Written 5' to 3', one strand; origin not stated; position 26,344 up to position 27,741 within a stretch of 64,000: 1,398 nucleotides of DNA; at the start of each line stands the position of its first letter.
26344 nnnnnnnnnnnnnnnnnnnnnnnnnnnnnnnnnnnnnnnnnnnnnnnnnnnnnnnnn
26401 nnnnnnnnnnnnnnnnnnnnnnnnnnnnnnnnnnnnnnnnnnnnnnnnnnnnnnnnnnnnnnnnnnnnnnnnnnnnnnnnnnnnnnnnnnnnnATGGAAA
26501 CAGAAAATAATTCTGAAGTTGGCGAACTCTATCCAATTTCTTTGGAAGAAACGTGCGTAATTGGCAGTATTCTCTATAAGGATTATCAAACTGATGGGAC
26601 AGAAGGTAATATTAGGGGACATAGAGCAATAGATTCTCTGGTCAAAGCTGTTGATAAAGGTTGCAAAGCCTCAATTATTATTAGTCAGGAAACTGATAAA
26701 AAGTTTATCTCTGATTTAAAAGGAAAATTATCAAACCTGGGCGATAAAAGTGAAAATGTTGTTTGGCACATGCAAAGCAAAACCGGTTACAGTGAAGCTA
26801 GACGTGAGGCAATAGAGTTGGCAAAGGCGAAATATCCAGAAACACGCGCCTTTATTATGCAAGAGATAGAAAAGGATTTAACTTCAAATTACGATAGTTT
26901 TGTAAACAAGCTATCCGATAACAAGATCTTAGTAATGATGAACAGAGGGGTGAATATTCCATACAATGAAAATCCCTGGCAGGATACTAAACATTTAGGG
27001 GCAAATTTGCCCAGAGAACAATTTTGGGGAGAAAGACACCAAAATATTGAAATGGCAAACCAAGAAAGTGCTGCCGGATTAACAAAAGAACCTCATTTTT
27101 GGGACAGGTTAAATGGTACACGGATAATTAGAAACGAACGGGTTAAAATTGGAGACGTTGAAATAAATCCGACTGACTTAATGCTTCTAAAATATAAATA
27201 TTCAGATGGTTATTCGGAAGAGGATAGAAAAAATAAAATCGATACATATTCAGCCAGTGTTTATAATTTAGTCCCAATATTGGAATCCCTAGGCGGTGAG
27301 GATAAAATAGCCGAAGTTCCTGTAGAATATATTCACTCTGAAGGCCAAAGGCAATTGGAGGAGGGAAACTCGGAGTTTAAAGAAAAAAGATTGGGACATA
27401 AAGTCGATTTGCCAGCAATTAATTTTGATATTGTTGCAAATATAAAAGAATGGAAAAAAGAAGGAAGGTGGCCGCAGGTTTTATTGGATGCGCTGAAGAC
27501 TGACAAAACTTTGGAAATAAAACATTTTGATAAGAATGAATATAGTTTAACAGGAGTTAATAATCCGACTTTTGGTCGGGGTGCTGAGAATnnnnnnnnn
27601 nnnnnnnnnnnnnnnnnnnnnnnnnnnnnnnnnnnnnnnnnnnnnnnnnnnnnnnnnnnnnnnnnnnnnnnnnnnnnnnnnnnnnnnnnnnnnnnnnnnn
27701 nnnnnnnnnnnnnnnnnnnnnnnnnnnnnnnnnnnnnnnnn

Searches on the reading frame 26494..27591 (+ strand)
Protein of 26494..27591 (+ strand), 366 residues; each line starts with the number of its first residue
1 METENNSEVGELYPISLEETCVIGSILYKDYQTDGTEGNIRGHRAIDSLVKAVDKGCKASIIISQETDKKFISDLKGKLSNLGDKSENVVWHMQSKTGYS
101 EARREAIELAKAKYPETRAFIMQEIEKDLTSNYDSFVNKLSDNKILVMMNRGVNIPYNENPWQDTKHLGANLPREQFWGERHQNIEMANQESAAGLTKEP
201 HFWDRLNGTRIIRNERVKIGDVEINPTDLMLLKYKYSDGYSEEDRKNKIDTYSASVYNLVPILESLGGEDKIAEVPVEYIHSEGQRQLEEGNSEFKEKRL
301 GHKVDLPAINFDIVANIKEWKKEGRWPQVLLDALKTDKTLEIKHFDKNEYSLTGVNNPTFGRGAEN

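Call 4: search_protein_families(library=pfam, proteins=[window:26494-27591:+], max_evalue=10)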
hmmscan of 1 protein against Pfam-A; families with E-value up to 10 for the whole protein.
window:26494-27591:+ (366 aa): 1 family
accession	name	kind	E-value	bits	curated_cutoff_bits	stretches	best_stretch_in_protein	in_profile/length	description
PF10957.13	Spore_Cse60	-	0.055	14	20.7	1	123-146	9-32/60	Sporulation protein Cse60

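Call 5: search_protein_families(library=ncbifam, proteins=[window:26494-27591:+], max_evalue=10)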
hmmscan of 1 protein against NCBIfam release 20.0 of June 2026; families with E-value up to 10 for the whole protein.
window:26494-27591:+ (366 aa): 2 families
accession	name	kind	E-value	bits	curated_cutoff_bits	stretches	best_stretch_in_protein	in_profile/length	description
NF047879.1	catechol_SstD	exception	0.0035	16.4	450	1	257-318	79-136/343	ferrated catecholamine ABC transporter substrate-binding lipoprotein SstD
NF006293.0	PRK08476.1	equivalog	0.1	12.8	118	1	67-144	45-116/141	F0F1 ATP synthase subunit B'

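Call 8: find_homologous_proteins(query=window:26494-27591:+, max_evalue=0.001)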
Query window:26494-27591:+ (366 aa): 18 proteins with E <= 0.001 among 2806 candidates.
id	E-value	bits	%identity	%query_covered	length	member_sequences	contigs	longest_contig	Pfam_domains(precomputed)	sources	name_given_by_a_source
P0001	4.9e-244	827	100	100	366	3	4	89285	-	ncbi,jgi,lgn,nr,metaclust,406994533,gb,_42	ncbi:MAG: hypothetical protein ACD_13C00010G0042 [uncultured bacterium]|nr:MAG: hypothetical protein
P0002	4.5e-178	610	73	95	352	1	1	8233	-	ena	-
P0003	6.4e-172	590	72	97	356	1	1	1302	-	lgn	-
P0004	7.3e-164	563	68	97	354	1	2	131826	-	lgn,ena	-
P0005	2.4e-161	555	69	96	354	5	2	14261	-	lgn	-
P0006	4.7e-159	548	66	97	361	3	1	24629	-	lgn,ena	-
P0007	1.5e-157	543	67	96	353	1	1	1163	-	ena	-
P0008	5.6e-154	531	66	96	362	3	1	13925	-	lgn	-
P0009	1.5e-153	529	63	96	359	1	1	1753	-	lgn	-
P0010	9.4e-151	520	63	95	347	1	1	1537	-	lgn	-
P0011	6.4e-149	514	64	96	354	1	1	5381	-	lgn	-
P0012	1.1e-148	513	62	96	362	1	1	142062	-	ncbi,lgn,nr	ncbi:MAG TPA: hypothetical protein VFI61_03680 [Patescibacteria group bacterium]|nr:hypothetical pro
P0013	1.3e-145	503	61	98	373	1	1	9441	-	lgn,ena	-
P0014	2.5e-133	463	62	91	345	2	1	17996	-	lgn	-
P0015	2.0e-126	440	76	69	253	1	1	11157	-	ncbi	-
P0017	2.8e-31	127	32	91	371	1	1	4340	-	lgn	-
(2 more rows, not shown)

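Call 9: search_protein_families(library=phrogs, proteins=[window:26494-27591:+], max_evalue=1)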
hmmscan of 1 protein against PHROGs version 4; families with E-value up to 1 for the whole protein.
window:26494-27591:+ (366 aa): 2 families
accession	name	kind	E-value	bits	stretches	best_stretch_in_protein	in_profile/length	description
phrog_9117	-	unknown function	0.017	16.2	1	123-150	6-33/60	-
phrog_31358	-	unknown function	0.21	13.1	1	92-129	51-88/90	-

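Call 10: search_protein_families(library=padloc, proteins=[window:26494-27591:+], max_evalue=1)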
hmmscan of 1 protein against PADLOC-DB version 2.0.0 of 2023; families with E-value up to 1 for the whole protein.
window:26494-27591:+ (366 aa): 0 families

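Call 11: find_encoding_contigs(protein=P0004, flank=5000, max_places=2)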
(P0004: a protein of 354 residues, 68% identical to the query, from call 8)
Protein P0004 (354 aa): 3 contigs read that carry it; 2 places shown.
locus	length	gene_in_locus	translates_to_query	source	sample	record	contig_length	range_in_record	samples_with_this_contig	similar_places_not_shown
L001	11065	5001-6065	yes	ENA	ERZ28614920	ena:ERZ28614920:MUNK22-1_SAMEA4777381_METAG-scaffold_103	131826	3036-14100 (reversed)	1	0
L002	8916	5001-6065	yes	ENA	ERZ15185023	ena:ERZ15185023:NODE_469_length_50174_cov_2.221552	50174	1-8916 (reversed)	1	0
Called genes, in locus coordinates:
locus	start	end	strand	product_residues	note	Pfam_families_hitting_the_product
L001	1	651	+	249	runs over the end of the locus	PF00557:Peptidase_M24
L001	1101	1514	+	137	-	PF00416:Ribosomal_S13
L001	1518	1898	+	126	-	PF00411:Ribosomal_S11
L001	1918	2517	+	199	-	PF00163:Ribosomal_S4, PF01479:S4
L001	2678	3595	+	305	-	PF01193:RNA_pol_L, PF01000:RNA_pol_A_bac, PF03118:RNA_pol_A_CTD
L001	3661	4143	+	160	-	PF01196:Ribosomal_L17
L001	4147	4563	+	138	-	PF00572:Ribosomal_L13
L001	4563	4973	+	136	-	PF00380:Ribosomal_S9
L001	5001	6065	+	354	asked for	-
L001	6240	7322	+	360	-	PF00154:RecA_N, PF06745:ATPase (weak), PF08423:Rad51, PF27531:MT3502_N, PF21096:RecA_C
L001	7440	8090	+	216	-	PF27462:RecX_N (weak), PF21982:RecX_HTH1 (faint), PF02631:RecX_HTH2, PF21981:RecX_HTH3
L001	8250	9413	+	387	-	PF12072:RNase_Y_N, PF00013:KH_1 (weak), PF01966:HD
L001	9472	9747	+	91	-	PF00216:Bac_DNA_binding, PF18291:HU-HIG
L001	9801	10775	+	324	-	PF00005:ABC_tran, PF13304:AAA_21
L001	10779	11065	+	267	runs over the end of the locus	PF06182:ABC2_membrane_6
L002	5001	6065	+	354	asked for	-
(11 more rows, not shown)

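Call 12: find_encoding_contigs(protein=P0012, flank=5000, max_places=2)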
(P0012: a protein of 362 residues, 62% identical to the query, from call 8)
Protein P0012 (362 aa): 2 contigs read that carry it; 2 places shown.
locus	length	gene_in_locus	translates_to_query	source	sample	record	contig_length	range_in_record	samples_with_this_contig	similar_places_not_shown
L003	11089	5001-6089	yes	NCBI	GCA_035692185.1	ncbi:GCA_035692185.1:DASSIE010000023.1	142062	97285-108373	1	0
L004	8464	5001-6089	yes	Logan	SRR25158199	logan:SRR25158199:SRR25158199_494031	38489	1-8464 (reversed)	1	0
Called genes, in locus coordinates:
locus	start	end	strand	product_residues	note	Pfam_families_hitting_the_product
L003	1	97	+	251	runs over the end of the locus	PF00557:Peptidase_M24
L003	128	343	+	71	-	PF01176:eIF-1a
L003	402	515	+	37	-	PF00444:Ribosomal_L36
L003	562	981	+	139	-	PF00416:Ribosomal_S13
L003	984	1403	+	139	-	PF00411:Ribosomal_S11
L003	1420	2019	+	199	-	PF00163:Ribosomal_S4, PF01479:S4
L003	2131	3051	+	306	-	PF01193:RNA_pol_L, PF01000:RNA_pol_A_bac, PF03118:RNA_pol_A_CTD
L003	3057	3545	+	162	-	PF01196:Ribosomal_L17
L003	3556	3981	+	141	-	PF00572:Ribosomal_L13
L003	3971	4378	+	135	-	PF00380:Ribosomal_S9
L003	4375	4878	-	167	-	PF01467:CTP_transf_like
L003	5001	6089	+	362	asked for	-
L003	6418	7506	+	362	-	PF00154:RecA_N, PF06745:ATPase (weak), PF08423:Rad51, PF27531:MT3502_N (weak), PF21096:RecA_C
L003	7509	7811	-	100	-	-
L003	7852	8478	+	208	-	PF27462:RecX_N, PF21982:RecX_HTH1 (faint), PF02631:RecX_HTH2, PF21981:RecX_HTH3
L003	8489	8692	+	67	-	-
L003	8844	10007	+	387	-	PF12072:RNase_Y_N, PF00013:KH_1 (weak), PF01966:HD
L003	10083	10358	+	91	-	PF00216:Bac_DNA_binding, PF18291:HU-HIG (weak)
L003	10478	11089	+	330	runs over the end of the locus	PF00005:ABC_tran, PF13304:AAA_21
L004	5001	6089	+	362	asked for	-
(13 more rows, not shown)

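Call 13: find_encoding_contigs(protein=P0006, flank=5000, max_places=2)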
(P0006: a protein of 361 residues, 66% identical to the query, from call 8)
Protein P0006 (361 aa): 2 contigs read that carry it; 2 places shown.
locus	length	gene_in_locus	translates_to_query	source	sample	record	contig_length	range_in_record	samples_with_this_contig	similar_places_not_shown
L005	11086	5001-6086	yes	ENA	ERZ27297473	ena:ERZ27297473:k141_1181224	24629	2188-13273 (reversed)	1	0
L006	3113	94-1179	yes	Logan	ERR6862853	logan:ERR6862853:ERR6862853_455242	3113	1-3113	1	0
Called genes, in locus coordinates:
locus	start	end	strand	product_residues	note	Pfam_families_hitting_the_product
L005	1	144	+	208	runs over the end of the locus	PF00406:ADK, PF13207:AAA_17, PF13238:AAA_18 (weak)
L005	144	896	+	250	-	PF00557:Peptidase_M24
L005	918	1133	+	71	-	PF01176:eIF-1a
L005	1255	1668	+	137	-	PF00416:Ribosomal_S13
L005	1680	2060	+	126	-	PF00411:Ribosomal_S11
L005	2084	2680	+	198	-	PF00163:Ribosomal_S4, PF01479:S4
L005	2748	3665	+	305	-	PF01193:RNA_pol_L, PF01000:RNA_pol_A_bac, PF03118:RNA_pol_A_CTD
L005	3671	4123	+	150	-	PF01196:Ribosomal_L17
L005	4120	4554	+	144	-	PF00572:Ribosomal_L13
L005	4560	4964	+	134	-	PF00380:Ribosomal_S9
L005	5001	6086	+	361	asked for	-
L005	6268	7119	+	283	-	PF18780:HNH_repeat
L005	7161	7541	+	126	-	-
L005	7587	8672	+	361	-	PF00154:RecA_N, PF06745:ATPase (weak), PF08423:Rad51, PF27531:MT3502_N, PF21096:RecA_C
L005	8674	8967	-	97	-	-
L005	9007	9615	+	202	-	PF27462:RecX_N, PF21982:RecX_HTH1 (faint), PF02631:RecX_HTH2, PF21981:RecX_HTH3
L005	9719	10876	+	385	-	PF12072:RNase_Y_N, PF00013:KH_1 (weak), PF01966:HD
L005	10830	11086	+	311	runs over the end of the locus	PF01522:Polysacc_deac_1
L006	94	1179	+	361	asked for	-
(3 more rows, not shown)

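Call 15: find_encoding_contigs(protein=P0008, flank=5000, max_places=1)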
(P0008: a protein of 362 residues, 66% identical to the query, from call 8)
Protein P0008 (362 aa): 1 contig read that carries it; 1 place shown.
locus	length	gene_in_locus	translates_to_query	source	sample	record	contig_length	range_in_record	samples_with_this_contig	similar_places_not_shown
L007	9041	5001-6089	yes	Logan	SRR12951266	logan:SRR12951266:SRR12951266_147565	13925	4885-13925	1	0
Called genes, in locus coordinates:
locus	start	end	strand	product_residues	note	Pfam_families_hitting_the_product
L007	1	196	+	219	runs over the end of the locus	PF00406:ADK, PF13207:AAA_17, PF13238:AAA_18, PF05191:ADK_lid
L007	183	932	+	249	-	PF00557:Peptidase_M24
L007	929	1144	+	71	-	PF01176:eIF-1a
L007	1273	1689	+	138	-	PF00416:Ribosomal_S13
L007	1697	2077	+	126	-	PF00411:Ribosomal_S11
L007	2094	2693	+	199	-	PF00163:Ribosomal_S4, PF01479:S4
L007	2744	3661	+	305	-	PF01193:RNA_pol_L, PF14520:HHH_5 (faint), PF01000:RNA_pol_A_bac, PF03118:RNA_pol_A_CTD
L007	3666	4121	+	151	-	PF01196:Ribosomal_L17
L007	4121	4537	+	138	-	PF00572:Ribosomal_L13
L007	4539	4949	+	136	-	PF00380:Ribosomal_S9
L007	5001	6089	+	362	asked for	-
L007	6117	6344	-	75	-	-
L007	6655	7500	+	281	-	PF18780:HNH_repeat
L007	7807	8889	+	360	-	PF00154:RecA_N, PF06745:ATPase (weak), PF08423:Rad51, PF27531:MT3502_N, PF21096:RecA_C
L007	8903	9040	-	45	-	?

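Call 16: find_encoding_contigs(protein=P0005, flank=5000, max_places=1)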
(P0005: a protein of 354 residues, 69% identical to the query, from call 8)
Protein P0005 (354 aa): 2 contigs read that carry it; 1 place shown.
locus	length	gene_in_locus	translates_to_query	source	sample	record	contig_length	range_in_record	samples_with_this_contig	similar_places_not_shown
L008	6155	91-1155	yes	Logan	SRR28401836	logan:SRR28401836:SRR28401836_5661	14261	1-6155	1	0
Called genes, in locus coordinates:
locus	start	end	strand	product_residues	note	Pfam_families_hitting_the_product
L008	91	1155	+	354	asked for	-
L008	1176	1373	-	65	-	-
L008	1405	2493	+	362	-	PF00154:RecA_N, PF06745:ATPase (weak), PF08423:Rad51, PF27531:MT3502_N, PF21096:RecA_C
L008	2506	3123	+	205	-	PF27462:RecX_N, PF21982:RecX_HTH1 (weak), PF02631:RecX_HTH2, PF21981:RecX_HTH3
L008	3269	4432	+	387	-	PF12072:RNase_Y_N, PF00013:KH_1 (weak), PF01966:HD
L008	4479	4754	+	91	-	PF00216:Bac_DNA_binding, PF18291:HU-HIG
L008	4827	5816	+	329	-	PF00005:ABC_tran, PF13304:AAA_21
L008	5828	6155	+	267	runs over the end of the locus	PF06182:ABC2_membrane_6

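Call 17: find_encoding_contigs(protein=P0014, flank=5000, max_places=1)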
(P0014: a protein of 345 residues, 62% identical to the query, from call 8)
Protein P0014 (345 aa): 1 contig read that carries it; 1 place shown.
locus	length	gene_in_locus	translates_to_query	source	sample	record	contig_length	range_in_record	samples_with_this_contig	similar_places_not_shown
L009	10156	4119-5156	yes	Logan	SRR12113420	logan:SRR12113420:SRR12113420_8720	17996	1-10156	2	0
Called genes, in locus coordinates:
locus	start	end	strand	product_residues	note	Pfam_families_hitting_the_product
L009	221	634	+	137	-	PF00416:Ribosomal_S13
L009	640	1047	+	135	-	PF00411:Ribosomal_S11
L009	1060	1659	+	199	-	PF00163:Ribosomal_S4, PF01479:S4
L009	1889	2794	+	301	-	PF01193:RNA_pol_L, PF01000:RNA_pol_A_bac, PF03118:RNA_pol_A_CTD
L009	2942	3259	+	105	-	PF01196:Ribosomal_L17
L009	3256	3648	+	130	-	PF00572:Ribosomal_L13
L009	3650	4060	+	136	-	PF00380:Ribosomal_S9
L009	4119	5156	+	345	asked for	-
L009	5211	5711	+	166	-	-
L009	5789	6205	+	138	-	PF00293:NUDIX, PF14815:NUDIX_4 (weak)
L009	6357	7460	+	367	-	-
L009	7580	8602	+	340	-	PF00154:RecA_N, PF06745:ATPase (weak), PF08423:Rad51, PF27531:MT3502_N, PF21096:RecA_C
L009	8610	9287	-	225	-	-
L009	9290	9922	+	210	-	PF27462:RecX_N, PF21982:RecX_HTH1 (faint), PF02631:RecX_HTH2, PF21981:RecX_HTH3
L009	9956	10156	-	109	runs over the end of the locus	-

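Call 18: find_encoding_contigs(protein=P0002, flank=5000, max_places=1)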
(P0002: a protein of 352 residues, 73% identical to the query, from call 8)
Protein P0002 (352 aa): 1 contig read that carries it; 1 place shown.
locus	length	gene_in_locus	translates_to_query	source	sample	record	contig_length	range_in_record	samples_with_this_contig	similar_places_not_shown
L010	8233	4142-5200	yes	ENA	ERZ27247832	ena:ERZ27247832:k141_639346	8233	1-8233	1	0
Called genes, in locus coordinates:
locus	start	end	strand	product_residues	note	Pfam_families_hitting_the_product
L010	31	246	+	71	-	PF01176:eIF-1a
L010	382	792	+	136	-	PF00416:Ribosomal_S13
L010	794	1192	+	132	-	PF00411:Ribosomal_S11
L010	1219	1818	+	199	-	PF00163:Ribosomal_S4, PF01479:S4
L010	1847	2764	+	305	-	PF01193:RNA_pol_L, PF14520:HHH_5 (faint), PF01000:RNA_pol_A_bac, PF03118:RNA_pol_A_CTD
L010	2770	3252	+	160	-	PF01196:Ribosomal_L17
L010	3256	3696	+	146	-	PF00572:Ribosomal_L13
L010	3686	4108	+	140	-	PF00380:Ribosomal_S9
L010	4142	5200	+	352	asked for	-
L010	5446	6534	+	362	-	PF00154:RecA_N, PF06745:ATPase (weak), PF08423:Rad51, PF27531:MT3502_N, PF21096:RecA_C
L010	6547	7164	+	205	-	PF27462:RecX_N (weak), PF21982:RecX_HTH1 (weak), PF02631:RecX_HTH2, PF21981:RecX_HTH3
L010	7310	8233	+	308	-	?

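Call 26: find_encoding_contigs(protein=P0001, flank=3000, max_places=6)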
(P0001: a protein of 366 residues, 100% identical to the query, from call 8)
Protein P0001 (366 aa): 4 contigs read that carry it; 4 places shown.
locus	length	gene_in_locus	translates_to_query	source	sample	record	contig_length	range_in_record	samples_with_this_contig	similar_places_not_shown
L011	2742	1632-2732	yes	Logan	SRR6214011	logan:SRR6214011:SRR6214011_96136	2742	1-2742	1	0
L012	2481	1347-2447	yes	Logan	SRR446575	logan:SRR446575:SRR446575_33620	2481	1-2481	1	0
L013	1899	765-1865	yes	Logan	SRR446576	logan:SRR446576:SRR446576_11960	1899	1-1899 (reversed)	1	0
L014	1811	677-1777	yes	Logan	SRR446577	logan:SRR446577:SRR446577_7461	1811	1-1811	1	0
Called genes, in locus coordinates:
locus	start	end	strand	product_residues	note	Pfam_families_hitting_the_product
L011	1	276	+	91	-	?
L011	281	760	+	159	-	PF01196:Ribosomal_L17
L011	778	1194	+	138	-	PF00572:Ribosomal_L13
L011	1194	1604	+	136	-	PF00380:Ribosomal_S9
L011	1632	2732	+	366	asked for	-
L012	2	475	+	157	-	?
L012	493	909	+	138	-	PF00572:Ribosomal_L13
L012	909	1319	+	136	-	PF00380:Ribosomal_S9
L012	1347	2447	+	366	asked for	-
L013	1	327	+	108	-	?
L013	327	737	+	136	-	PF00380:Ribosomal_S9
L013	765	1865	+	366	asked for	-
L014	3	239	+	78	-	?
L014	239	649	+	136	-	PF00380:Ribosomal_S9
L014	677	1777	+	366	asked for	-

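Call 36: find_encoding_contigs(protein=P0013, flank=5000, max_places=1)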
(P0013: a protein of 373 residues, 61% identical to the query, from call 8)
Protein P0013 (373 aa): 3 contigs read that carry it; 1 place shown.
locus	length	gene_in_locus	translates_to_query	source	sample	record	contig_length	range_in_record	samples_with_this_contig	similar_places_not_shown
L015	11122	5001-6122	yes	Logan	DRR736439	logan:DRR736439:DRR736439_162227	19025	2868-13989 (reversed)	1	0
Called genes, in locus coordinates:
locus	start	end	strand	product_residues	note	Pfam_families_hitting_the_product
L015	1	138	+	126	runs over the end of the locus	PF00411:Ribosomal_S11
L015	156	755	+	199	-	PF00163:Ribosomal_S4, PF01479:S4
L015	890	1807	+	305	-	PF01193:RNA_pol_L, PF01000:RNA_pol_A_bac, PF03118:RNA_pol_A_CTD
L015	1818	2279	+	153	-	PF01196:Ribosomal_L17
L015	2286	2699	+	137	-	PF00572:Ribosomal_L13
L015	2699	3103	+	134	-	PF00380:Ribosomal_S9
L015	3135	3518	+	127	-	-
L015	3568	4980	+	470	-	PF00929:RNase_T, PF13482:RNase_H_2, PF01541:GIY-YIG (weak), PF27096:UvrC_M, PF27115:Cho_C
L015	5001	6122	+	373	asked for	-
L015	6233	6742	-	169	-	PF00293:NUDIX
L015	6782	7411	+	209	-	-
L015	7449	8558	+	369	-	PF00154:RecA_N, PF08423:Rad51, PF06745:ATPase (weak), PF27531:MT3502_N (weak), PF21096:RecA_C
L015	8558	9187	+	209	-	PF27462:RecX_N, PF21982:RecX_HTH1 (faint), PF02631:RecX_HTH2, PF21981:RecX_HTH3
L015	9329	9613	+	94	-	-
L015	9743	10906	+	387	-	PF12072:RNase_Y_N, PF00013:KH_1 (weak), PF01966:HD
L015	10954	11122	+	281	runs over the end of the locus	-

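Call 37: find_encoding_contigs(protein=P0015, flank=5000, max_places=1)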
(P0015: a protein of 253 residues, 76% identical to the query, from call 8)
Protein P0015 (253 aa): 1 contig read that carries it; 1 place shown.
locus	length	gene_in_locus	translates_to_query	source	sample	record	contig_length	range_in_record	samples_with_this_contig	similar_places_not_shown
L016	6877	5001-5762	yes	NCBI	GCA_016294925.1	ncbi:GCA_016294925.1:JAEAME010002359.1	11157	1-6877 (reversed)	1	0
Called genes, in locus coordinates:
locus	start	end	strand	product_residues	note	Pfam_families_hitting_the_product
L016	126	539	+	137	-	PF00416:Ribosomal_S13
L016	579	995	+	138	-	PF00411:Ribosomal_S11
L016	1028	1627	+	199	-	PF00163:Ribosomal_S4, PF01479:S4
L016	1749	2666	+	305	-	PF01193:RNA_pol_L, PF14520:HHH_5 (faint), PF01000:RNA_pol_A_bac, PF03118:RNA_pol_A_CTD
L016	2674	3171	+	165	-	PF01196:Ribosomal_L17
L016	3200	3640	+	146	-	PF00572:Ribosomal_L13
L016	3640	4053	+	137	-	PF00380:Ribosomal_S9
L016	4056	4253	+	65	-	-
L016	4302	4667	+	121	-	-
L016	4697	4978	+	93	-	-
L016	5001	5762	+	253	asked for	-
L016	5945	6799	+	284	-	PF18780:HNH_repeat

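Call 38: find_encoding_contigs(protein=P0011, flank=5000, max_places=1)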
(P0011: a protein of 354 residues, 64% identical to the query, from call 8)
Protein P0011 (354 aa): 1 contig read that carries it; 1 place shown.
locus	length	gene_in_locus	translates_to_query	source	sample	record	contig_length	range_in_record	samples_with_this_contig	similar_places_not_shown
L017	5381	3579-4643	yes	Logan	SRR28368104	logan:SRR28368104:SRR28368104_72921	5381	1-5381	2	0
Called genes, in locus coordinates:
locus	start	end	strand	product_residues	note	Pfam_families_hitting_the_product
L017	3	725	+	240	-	?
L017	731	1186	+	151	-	PF01196:Ribosomal_L17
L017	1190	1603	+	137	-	PF00572:Ribosomal_L13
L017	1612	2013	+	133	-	PF00380:Ribosomal_S9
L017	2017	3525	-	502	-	PF13231:PMT_2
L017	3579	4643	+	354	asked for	-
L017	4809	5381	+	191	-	?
